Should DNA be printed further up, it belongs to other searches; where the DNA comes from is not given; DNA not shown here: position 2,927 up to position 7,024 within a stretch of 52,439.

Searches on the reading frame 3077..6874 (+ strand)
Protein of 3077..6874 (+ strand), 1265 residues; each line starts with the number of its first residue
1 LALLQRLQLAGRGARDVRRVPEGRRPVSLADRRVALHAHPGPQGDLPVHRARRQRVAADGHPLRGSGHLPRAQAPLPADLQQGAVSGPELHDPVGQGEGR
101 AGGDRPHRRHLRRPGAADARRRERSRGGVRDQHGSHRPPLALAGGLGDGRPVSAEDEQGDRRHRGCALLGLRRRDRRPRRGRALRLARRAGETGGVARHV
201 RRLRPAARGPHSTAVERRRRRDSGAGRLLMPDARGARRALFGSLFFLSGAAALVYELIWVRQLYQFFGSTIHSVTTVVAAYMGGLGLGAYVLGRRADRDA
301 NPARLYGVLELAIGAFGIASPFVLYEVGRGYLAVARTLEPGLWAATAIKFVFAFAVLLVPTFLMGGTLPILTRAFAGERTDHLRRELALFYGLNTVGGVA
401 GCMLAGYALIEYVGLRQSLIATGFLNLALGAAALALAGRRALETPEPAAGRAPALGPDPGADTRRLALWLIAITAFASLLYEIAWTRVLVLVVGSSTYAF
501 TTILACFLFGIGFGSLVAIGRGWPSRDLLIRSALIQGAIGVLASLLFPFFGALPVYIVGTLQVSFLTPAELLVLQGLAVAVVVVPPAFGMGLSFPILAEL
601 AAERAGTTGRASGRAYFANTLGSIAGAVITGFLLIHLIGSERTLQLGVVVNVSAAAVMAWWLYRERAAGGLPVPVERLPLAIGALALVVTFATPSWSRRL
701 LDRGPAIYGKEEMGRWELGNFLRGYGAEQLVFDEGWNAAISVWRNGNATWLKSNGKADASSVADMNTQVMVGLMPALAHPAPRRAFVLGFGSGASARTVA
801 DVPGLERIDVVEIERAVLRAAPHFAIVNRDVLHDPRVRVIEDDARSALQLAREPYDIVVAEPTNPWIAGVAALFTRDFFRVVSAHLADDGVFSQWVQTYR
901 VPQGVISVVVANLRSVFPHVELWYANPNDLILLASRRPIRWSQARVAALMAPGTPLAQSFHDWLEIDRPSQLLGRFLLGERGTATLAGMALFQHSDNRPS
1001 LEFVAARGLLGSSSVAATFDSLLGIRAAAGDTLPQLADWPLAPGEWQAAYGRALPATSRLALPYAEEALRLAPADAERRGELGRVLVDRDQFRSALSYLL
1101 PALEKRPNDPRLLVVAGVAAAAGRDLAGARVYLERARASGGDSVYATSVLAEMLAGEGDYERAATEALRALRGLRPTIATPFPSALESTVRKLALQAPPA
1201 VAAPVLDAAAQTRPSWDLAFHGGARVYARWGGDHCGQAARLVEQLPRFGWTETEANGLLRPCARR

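Call 30: search_protein_families(library=pfam, proteins=[window:3077-6874:+], max_evalue=0.0001)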
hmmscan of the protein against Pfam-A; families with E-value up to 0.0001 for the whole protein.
window:3077-6874:+ (1265 aa): 3 families
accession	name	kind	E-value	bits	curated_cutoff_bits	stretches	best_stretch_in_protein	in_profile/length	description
PF01564.23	Spermine_synth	-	1.5e-15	57.7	22.9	1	769-924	6-160/186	Spermine/spermidine synthase domain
PF13432.12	TPR_16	-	3.2e-05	24.7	32.7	1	1082-1141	3-63/65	Tetratricopeptide repeat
PF14559.12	TPR_19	-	3.2e-05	24.6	25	0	1061-1112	10-61/68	Tetratricopeptide repeat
